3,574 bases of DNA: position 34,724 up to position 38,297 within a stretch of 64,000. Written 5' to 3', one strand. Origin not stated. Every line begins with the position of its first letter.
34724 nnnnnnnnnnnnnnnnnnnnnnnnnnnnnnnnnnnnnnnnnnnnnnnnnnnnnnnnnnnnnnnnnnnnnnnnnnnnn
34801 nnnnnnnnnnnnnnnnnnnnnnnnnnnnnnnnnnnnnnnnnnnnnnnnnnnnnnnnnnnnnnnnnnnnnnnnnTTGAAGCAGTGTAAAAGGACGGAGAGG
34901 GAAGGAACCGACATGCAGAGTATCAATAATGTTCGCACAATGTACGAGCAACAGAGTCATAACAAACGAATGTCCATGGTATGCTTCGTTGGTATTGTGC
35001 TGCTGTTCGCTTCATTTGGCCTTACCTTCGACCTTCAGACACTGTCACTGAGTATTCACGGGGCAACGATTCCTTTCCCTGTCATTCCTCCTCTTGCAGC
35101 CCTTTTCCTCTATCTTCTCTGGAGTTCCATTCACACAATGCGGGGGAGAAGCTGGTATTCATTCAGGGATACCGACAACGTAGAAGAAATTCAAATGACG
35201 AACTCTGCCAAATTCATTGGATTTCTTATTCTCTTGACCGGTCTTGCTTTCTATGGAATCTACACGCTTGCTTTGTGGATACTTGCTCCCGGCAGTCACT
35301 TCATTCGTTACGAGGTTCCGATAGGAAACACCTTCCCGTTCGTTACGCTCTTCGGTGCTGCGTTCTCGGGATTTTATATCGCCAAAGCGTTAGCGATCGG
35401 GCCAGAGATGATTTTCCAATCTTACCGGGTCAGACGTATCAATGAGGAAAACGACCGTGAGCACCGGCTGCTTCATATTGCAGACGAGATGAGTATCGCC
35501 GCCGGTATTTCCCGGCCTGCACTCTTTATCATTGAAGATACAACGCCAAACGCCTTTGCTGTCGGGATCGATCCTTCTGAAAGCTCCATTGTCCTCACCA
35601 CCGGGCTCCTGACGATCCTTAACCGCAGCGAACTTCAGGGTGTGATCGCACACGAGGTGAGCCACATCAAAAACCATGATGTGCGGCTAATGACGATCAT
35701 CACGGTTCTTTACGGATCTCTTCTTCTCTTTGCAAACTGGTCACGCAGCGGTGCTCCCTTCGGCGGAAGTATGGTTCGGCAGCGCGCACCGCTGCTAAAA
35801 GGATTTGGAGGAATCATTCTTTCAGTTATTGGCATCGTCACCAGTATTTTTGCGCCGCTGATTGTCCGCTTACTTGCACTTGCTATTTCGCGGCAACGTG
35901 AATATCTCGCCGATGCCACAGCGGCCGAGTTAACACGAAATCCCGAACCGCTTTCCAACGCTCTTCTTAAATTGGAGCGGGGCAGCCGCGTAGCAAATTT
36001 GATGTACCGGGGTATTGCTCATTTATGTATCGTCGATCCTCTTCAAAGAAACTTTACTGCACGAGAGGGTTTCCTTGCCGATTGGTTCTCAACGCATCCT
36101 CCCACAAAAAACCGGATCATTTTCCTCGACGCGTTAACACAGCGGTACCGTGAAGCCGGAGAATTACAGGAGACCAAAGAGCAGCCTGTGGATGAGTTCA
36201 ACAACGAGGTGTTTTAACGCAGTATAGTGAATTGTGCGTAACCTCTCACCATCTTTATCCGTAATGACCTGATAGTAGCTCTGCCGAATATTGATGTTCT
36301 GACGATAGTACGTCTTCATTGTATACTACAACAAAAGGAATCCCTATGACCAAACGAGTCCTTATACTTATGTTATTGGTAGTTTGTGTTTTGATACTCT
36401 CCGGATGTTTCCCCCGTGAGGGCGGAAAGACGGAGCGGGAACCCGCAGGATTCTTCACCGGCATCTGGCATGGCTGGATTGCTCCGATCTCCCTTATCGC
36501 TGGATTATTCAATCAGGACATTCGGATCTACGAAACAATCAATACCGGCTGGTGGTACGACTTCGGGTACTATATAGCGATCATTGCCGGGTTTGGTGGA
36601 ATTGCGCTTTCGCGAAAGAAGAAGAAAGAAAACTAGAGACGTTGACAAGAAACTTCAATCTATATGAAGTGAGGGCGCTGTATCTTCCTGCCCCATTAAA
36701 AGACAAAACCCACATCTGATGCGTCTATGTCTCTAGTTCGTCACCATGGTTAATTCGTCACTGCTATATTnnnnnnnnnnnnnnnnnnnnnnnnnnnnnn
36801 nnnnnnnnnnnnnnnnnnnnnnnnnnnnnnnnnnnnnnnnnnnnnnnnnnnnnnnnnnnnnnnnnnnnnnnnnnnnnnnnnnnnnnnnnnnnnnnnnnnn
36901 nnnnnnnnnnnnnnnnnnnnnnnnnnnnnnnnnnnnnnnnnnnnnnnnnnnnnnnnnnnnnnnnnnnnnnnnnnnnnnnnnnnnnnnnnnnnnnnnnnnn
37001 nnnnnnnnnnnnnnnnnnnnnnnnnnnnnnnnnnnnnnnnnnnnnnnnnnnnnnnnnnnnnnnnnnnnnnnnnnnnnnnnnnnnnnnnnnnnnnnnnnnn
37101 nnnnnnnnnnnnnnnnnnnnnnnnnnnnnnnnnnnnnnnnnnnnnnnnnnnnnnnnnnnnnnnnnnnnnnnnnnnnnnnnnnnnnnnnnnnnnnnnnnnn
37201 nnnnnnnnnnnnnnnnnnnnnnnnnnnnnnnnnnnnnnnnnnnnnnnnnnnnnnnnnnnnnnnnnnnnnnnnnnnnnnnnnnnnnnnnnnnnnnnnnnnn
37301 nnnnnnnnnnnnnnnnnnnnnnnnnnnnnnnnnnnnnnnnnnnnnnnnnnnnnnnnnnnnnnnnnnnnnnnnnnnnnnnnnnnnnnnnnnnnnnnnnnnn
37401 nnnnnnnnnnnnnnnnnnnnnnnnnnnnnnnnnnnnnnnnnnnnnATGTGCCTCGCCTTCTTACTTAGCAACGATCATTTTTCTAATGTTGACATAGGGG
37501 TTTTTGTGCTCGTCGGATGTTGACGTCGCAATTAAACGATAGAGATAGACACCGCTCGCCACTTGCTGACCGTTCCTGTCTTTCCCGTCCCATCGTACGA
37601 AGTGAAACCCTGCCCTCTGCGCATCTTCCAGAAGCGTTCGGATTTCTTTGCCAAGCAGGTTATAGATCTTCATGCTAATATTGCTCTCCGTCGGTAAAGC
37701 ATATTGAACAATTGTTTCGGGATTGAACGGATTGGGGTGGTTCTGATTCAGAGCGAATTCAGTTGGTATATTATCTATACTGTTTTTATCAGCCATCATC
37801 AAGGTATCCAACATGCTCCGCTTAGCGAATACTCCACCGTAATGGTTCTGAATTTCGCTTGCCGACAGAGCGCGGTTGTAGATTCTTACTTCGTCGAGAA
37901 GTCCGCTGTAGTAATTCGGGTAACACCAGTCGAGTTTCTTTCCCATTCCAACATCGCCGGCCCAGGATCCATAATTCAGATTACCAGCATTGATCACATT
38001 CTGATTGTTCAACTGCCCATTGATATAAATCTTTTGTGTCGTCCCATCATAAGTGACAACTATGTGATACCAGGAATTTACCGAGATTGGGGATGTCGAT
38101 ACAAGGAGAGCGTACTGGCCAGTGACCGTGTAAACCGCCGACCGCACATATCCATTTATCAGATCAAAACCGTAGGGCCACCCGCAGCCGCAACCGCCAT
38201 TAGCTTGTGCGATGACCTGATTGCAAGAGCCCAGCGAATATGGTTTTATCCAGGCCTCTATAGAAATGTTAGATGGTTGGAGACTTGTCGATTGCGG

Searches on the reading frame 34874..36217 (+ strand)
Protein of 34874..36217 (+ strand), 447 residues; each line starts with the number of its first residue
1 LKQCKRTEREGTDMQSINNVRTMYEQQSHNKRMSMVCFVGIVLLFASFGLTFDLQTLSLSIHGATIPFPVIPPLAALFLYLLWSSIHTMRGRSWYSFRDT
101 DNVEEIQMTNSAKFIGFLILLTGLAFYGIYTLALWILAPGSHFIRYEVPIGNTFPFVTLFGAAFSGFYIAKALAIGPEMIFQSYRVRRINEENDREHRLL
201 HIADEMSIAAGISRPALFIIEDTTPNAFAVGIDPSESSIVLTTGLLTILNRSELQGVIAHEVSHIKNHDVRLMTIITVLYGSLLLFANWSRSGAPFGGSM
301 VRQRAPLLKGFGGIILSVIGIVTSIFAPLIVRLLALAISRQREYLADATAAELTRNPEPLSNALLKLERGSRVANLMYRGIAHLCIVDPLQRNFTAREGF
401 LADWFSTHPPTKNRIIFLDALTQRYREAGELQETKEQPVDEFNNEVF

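Call 81: search_protein_families(library=pfam, proteins=[window:34874-36217:+], max_evalue=0.001)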
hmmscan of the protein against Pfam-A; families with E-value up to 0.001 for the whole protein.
window:34874-36217:+ (447 aa): 2 families
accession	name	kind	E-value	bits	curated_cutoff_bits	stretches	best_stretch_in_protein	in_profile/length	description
PF01435.24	Peptidase_M48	-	1.9e-31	109.8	20.3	1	195-420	3-184/186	Peptidase family M48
PF05569.17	Peptidase_M56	-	2.4e-05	24.1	31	1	180-279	123-218/296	BlaR1 peptidase M56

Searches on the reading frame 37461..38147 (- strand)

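Call 81: search_protein_families(library=pfam, proteins=[window:37461-38147:-], max_evalue=0.001)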
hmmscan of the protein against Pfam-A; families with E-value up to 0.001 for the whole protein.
window:37461-38147:- (228 aa): 5 families
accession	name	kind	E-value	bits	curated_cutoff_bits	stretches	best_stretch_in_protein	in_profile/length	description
PF13385.13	Laminin_G_3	-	6.4e-21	75.5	27.6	1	5-100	60-151/151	Concanavalin A-like lectin/glucanases superfamily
PF13860.13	FlgD_ig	-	3.4e-10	40.2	27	1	152-209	19-77/79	FlgD Ig-like domain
PF07953.20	Toxin_R_bind_N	-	2.9e-05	24.3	23.8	1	18-94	119-191/191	Clostridium neurotoxin, N-terminal receptor binding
PF13585.12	CHU_C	-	3.3e-05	24.3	27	1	153-220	25-85/86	CHU_C Type IX secretion signal domain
PF18962.6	Por_Secre_tail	-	0.00043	20.9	27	0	138-209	3-66/75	Secretion system C-terminal sorting domain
